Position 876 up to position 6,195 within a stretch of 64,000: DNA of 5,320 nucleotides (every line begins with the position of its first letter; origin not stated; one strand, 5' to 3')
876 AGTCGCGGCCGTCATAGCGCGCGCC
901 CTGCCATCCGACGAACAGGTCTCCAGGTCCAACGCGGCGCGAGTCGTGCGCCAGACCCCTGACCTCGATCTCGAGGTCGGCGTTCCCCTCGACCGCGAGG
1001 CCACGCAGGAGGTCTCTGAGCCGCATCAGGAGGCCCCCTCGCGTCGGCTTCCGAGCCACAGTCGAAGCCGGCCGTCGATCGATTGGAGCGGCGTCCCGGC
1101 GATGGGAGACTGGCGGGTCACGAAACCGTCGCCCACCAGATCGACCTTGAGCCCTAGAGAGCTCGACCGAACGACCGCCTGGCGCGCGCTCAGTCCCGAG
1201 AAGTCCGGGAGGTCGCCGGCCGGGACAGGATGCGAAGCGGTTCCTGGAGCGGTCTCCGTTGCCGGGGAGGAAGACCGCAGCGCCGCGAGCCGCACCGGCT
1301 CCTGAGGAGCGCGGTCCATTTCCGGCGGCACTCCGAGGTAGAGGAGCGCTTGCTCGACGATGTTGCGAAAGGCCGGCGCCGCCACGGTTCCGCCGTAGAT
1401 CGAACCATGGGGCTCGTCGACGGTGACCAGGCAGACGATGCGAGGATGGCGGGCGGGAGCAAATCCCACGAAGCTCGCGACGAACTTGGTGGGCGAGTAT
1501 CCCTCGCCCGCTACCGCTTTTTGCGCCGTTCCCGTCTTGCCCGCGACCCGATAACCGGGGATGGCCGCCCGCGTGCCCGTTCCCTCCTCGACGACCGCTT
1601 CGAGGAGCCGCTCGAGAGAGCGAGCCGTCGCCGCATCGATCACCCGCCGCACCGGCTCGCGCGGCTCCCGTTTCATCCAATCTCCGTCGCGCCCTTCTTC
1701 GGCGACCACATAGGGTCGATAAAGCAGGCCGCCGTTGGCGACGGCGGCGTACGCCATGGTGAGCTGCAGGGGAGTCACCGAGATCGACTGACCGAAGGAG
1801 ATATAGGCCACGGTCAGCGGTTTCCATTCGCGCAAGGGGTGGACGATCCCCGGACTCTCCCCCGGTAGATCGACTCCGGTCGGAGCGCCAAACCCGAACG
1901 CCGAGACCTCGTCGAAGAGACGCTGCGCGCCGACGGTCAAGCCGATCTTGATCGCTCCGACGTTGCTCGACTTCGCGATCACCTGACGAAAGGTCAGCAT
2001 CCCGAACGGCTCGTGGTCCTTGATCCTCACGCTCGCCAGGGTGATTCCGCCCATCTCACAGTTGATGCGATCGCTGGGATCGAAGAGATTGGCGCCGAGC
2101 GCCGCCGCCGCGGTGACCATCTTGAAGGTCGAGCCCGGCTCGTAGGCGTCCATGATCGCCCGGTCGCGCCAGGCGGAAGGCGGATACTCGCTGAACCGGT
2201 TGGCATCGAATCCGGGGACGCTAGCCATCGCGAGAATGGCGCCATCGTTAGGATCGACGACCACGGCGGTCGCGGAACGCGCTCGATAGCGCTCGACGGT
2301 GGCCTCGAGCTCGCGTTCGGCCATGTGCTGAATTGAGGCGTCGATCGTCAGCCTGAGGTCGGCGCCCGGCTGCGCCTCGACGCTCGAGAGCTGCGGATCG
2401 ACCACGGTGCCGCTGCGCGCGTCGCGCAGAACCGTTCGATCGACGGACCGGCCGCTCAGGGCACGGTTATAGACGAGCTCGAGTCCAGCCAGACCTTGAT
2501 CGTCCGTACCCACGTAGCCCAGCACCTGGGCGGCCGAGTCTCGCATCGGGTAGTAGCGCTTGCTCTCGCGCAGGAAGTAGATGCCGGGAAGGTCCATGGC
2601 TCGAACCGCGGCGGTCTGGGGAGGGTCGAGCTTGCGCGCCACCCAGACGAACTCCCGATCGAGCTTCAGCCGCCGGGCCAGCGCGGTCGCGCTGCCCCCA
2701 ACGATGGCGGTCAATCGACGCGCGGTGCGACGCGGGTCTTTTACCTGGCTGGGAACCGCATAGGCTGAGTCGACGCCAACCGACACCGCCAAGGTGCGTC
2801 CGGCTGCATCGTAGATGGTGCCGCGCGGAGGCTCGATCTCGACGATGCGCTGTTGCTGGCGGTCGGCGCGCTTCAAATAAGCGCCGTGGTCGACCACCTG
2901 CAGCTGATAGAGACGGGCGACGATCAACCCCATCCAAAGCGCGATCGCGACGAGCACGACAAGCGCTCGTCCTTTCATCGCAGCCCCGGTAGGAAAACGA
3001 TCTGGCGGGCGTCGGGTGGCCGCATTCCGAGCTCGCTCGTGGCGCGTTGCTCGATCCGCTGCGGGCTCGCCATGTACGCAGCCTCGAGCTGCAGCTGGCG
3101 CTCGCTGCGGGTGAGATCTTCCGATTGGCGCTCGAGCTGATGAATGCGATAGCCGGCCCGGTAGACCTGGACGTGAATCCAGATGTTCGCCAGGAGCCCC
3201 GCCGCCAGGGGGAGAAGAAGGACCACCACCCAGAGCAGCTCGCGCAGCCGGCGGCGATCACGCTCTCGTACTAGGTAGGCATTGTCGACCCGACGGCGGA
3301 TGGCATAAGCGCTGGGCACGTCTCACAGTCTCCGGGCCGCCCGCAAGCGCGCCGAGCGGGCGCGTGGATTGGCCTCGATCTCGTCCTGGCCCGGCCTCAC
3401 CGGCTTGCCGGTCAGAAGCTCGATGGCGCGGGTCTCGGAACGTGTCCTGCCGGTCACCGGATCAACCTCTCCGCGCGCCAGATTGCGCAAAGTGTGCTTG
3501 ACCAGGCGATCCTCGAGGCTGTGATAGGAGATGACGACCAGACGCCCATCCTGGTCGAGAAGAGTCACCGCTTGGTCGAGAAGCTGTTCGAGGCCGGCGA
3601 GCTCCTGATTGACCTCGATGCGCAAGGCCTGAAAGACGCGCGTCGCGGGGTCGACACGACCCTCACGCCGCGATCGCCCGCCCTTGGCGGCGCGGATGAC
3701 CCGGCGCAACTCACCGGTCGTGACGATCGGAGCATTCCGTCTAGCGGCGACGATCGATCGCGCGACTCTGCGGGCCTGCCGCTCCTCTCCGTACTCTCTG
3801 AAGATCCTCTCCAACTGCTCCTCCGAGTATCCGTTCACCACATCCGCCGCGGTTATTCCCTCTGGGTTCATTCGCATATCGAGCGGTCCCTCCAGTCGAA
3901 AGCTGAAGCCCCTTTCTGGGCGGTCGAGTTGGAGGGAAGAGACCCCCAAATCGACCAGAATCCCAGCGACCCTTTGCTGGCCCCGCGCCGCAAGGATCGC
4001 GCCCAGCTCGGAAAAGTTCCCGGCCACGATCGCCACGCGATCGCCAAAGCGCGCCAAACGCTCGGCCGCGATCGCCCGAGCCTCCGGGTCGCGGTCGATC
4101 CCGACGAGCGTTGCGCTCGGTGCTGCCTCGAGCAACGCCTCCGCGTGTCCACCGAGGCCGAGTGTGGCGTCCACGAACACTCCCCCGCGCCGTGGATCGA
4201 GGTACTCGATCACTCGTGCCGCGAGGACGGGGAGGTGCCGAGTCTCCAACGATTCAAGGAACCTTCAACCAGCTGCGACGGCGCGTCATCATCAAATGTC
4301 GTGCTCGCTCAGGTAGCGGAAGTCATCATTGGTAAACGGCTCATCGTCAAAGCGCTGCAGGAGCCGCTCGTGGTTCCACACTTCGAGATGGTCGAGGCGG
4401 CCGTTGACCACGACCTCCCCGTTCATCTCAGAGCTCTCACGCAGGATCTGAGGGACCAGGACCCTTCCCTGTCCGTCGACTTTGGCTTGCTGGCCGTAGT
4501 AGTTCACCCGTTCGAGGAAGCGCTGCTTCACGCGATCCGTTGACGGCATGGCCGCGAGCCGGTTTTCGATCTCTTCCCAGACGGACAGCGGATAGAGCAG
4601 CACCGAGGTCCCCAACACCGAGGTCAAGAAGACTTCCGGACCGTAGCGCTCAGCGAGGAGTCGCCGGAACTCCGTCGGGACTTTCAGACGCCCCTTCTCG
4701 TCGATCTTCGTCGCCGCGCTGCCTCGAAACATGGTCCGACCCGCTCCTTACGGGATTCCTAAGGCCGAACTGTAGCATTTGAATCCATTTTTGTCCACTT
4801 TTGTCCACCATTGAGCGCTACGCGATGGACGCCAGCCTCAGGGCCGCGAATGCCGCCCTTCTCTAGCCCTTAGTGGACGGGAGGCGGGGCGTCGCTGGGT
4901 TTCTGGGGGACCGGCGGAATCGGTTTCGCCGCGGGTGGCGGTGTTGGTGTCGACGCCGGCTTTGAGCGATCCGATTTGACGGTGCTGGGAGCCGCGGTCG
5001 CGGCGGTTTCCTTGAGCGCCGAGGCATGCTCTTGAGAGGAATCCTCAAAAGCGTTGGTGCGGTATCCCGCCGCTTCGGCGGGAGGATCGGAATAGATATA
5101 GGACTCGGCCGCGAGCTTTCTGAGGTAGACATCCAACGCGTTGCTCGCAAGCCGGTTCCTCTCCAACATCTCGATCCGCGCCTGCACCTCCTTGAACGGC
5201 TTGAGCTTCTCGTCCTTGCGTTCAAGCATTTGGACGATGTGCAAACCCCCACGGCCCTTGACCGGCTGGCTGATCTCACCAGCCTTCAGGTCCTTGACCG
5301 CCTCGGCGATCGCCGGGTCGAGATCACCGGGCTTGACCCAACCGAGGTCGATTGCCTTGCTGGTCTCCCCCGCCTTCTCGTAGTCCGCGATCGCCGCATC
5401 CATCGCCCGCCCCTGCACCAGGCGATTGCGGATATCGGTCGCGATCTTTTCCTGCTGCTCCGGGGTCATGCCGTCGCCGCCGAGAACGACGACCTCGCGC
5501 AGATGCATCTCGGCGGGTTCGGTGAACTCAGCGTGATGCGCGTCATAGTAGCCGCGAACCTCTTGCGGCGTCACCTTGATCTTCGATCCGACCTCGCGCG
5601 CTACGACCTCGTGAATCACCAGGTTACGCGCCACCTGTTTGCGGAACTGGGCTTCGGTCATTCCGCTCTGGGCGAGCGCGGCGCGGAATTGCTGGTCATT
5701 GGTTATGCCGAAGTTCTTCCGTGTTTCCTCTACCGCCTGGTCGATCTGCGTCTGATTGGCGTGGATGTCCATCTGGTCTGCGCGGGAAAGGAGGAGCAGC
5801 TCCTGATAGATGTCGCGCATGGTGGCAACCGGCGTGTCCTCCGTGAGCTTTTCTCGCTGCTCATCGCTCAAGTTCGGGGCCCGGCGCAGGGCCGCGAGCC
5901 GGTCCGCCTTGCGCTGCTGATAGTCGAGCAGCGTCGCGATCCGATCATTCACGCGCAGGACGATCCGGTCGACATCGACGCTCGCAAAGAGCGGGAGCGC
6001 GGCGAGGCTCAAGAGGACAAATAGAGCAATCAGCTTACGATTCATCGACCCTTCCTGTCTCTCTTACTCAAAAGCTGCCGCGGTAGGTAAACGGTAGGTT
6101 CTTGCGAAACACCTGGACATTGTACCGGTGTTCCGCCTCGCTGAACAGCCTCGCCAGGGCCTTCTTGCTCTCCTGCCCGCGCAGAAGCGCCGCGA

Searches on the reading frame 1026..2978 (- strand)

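Call 24: search_protein_families(library=pfam, max_evalue=0.0001, proteins=[window:1026-2978:-])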
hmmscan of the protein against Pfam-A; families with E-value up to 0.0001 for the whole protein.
window:1026-2978:- (650 aa): 3 families
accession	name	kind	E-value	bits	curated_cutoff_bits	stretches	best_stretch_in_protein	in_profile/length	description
PF00905.27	Transpeptidase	-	1.8e-77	260.9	22.1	1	237-542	2-299/299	Penicillin binding protein transpeptidase domain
PF03717.20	PBP_dimer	-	4.1e-19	70.1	24.4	1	48-188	2-172/180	Penicillin-binding Protein dimerisation domain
PF03793.24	PASTA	-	9.3e-07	29.2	23.2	1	590-643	3-63/64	PASTA domain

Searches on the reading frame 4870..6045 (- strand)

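Call 24: search_protein_families(library=pfam, max_evalue=0.0001, proteins=[window:4870-6045:-])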
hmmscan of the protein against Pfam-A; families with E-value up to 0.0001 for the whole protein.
window:4870-6045:- (391 aa): 5 families
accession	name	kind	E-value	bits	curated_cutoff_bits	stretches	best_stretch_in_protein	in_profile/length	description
PF13145.12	Rotamase_2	-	2.5e-17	64.2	27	1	158-288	1-120/121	PPIC-type PPIASE domain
PF13624.11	SurA_N_3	-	2.5e-11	44.1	27.2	1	7-146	13-160/162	SurA-like N-terminal domain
PF00639.27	Rotamase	-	2.9e-11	44.6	21.7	1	196-273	16-95/97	PPIC-type PPIASE domain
PF13616.12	Rotamase_3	-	9.7e-08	33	22.5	1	190-277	28-116/116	PPIC-type PPIASE domain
PF09312.16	SurA_N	-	3.9e-05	24.2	30.8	1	25-147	1-117/118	SurA N-terminal domain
